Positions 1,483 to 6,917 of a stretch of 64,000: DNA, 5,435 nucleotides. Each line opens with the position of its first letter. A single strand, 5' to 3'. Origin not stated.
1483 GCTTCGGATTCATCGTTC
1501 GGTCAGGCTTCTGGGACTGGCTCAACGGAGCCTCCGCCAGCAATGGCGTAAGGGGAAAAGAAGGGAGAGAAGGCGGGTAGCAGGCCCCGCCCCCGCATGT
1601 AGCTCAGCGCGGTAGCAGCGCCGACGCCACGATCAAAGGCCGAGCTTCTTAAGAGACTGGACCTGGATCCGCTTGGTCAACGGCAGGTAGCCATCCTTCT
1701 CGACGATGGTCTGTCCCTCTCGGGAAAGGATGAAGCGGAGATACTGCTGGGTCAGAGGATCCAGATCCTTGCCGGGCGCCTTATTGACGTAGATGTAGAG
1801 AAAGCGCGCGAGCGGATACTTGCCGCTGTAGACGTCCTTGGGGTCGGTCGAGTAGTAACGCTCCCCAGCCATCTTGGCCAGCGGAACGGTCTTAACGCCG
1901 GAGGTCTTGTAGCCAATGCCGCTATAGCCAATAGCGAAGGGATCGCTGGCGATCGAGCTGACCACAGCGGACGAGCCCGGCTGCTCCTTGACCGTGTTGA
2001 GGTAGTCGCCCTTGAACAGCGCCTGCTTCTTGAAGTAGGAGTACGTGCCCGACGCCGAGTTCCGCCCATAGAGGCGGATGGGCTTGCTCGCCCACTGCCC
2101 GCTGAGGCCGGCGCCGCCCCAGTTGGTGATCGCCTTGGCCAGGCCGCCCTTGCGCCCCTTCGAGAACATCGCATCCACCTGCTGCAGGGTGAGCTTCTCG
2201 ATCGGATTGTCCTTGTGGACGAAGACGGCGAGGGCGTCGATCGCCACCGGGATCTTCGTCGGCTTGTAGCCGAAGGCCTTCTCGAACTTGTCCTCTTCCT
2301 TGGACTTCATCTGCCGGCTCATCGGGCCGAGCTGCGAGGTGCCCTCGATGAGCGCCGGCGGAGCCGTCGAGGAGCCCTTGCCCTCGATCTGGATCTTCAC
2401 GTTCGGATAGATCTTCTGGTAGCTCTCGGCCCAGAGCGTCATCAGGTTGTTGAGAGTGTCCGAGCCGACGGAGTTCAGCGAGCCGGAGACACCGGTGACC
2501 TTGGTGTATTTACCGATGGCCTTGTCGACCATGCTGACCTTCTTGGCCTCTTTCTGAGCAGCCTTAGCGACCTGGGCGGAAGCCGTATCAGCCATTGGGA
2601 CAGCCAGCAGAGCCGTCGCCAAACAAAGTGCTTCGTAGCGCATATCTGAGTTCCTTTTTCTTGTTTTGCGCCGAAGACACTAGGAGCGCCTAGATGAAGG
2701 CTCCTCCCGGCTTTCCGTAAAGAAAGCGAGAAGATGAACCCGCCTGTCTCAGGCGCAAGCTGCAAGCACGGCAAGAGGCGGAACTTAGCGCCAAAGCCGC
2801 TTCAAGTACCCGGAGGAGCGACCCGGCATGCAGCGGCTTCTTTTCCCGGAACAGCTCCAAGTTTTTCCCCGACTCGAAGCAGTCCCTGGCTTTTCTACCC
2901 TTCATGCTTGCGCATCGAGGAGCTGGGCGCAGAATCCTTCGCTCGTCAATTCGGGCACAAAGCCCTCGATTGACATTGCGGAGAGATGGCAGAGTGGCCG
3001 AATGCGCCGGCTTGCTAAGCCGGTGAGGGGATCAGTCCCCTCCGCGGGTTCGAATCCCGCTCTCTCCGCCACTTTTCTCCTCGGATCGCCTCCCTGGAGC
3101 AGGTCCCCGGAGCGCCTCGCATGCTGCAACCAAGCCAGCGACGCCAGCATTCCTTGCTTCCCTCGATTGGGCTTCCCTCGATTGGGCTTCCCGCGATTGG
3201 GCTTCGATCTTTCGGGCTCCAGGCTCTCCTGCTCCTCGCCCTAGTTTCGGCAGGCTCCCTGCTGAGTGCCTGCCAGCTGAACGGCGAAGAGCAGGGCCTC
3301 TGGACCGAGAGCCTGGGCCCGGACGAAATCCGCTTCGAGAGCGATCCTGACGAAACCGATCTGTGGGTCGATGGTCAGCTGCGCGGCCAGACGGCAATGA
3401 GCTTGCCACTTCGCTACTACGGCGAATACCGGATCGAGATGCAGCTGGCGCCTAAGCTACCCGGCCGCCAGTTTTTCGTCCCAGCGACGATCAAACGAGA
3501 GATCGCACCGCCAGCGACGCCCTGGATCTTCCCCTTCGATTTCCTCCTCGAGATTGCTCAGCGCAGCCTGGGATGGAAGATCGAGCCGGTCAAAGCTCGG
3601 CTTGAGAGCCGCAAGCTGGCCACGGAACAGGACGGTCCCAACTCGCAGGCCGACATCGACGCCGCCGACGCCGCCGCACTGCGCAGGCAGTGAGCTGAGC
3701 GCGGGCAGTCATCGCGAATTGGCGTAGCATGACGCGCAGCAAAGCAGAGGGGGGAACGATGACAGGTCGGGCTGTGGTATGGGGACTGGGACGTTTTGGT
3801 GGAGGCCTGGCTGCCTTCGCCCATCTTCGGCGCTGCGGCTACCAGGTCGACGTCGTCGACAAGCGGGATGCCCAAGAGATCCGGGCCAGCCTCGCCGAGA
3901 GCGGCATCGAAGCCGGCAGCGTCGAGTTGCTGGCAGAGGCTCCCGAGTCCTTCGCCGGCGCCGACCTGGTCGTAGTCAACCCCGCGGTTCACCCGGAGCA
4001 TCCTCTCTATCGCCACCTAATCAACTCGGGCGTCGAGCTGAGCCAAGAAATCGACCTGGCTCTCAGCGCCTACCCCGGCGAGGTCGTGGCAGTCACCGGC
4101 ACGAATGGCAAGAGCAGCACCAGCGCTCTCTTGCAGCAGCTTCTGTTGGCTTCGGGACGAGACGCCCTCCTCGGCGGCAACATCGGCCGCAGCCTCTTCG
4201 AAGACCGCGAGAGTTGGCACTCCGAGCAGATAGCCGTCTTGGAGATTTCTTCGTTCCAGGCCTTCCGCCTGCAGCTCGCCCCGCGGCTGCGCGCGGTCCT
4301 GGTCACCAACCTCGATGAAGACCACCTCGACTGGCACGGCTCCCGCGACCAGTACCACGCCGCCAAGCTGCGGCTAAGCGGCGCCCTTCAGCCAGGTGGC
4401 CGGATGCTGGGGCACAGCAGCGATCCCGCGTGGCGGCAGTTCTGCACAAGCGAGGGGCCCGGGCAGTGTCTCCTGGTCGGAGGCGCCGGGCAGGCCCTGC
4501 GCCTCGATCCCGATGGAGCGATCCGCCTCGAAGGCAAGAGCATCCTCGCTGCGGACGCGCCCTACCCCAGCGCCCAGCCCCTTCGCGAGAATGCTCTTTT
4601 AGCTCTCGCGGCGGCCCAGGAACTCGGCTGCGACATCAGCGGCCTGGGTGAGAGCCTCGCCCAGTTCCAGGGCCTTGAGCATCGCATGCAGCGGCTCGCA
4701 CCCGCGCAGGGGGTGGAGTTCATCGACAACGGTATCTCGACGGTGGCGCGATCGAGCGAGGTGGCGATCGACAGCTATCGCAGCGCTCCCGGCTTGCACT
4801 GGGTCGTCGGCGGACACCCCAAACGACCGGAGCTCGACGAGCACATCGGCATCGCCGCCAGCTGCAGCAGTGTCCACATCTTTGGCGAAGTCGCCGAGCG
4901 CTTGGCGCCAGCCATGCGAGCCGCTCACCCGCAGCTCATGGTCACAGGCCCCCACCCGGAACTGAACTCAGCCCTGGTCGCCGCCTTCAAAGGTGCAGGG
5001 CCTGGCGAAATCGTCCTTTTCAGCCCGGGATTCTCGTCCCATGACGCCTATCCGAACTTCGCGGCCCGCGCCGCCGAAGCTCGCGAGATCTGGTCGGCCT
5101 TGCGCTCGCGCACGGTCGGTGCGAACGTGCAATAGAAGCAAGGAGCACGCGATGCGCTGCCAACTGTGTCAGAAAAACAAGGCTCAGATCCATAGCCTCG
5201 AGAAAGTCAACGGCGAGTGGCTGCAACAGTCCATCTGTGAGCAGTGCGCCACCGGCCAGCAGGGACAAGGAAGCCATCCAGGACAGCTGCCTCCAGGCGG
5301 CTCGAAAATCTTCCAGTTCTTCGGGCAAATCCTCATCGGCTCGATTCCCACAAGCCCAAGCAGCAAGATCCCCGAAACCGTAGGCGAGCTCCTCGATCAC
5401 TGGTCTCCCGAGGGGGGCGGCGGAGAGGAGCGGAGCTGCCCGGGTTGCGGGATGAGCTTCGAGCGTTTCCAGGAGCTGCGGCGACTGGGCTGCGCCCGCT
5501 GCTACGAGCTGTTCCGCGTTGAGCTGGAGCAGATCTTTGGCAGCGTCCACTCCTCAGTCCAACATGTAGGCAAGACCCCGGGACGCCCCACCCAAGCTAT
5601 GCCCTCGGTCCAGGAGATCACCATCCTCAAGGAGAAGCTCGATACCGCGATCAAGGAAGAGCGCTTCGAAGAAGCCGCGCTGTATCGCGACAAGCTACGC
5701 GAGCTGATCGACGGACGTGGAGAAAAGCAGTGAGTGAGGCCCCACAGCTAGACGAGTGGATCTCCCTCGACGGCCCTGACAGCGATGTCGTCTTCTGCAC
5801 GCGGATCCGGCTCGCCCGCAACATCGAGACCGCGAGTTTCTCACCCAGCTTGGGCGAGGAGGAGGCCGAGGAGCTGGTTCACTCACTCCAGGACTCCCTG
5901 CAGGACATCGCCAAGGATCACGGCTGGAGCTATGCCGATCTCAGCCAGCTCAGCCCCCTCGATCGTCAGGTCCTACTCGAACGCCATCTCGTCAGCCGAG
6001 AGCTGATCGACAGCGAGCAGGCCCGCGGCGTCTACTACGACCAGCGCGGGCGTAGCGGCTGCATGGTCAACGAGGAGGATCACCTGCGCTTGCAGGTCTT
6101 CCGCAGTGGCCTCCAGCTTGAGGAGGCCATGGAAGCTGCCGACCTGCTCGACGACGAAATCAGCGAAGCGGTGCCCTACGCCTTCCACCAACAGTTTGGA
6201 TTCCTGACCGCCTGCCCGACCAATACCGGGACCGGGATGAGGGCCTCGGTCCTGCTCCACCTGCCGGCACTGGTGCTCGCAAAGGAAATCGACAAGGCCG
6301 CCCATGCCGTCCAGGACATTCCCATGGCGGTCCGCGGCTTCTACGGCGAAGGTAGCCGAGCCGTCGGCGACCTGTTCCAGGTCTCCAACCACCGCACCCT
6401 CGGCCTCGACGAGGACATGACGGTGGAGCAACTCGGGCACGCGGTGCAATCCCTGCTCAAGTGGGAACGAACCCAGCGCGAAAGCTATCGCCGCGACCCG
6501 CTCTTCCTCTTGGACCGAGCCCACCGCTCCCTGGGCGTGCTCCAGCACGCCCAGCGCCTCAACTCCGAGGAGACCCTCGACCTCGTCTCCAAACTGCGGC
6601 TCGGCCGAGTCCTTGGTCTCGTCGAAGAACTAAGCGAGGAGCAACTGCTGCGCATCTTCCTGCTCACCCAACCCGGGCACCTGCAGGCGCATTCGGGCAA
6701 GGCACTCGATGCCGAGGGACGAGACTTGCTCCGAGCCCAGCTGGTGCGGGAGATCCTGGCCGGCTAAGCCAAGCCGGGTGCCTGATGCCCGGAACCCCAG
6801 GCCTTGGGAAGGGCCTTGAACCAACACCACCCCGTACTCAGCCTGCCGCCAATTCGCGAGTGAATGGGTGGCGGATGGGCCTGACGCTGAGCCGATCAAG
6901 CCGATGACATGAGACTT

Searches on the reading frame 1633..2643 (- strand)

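Call 77: search_protein_families(library=pfam, proteins=[window:1633-2643:-], max_evalue=0.0001)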
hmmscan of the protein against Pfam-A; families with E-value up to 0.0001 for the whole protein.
window:1633-2643:- (336 aa): 2 families
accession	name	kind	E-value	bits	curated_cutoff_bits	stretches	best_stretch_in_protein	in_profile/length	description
PF12849.12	PBP_like_2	-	5.2e-38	131.8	27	1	51-309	7-267/267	PBP superfamily domain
PF13531.11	SBP_bac_11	-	2.4e-07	31.2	25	1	60-319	5-226/227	Bacterial extracellular solute-binding protein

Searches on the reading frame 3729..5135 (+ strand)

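Call 77: search_protein_families(library=pfam, proteins=[window:3729-5135:+], max_evalue=0.0001)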
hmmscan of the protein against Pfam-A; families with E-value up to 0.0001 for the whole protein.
window:3729-5135:+ (468 aa): 2 families
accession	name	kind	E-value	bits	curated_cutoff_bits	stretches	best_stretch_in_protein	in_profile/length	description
PF08245.18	Mur_ligase_M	-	4e-15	56.7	24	1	122-238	1-134/200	Mur ligase middle domain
PF21799.2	MurD-like_N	-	3.2e-07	31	27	1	15-104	3-86/88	Mur ligase MurD-like, N-terminal domain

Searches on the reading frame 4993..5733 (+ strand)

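Call 77: search_protein_families(library=pfam, proteins=[window:4993-5733:+], max_evalue=0.0001)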
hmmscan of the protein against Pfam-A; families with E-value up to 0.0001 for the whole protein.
window:4993-5733:+ (246 aa): 1 family
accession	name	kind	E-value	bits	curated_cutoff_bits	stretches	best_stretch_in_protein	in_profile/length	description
PF02151.25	UVR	-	3.7e-06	27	21.5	1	212-238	7-33/36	UvrB/uvrC motif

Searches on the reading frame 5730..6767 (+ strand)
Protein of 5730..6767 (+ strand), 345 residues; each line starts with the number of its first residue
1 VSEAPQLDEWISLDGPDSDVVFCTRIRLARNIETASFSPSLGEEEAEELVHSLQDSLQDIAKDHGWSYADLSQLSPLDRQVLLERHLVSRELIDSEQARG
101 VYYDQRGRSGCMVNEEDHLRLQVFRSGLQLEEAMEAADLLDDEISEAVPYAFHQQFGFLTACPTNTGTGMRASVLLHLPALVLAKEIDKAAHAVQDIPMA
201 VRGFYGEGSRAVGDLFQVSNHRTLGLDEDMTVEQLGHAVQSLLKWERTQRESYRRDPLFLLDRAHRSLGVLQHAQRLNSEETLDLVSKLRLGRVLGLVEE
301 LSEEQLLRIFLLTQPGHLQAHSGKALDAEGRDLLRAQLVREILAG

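Call 77: search_protein_families(library=pfam, proteins=[window:5730-6767:+], max_evalue=0.0001)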
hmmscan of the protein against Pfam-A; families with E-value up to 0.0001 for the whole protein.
window:5730-6767:+ (345 aa): 1 family
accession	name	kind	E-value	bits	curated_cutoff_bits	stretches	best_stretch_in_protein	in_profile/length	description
PF00217.24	ATP-gua_Ptrans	-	6.6e-60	202.4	22.4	1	51-248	4-202/203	ATP:guanido phosphotransferase, C-terminal catalytic domain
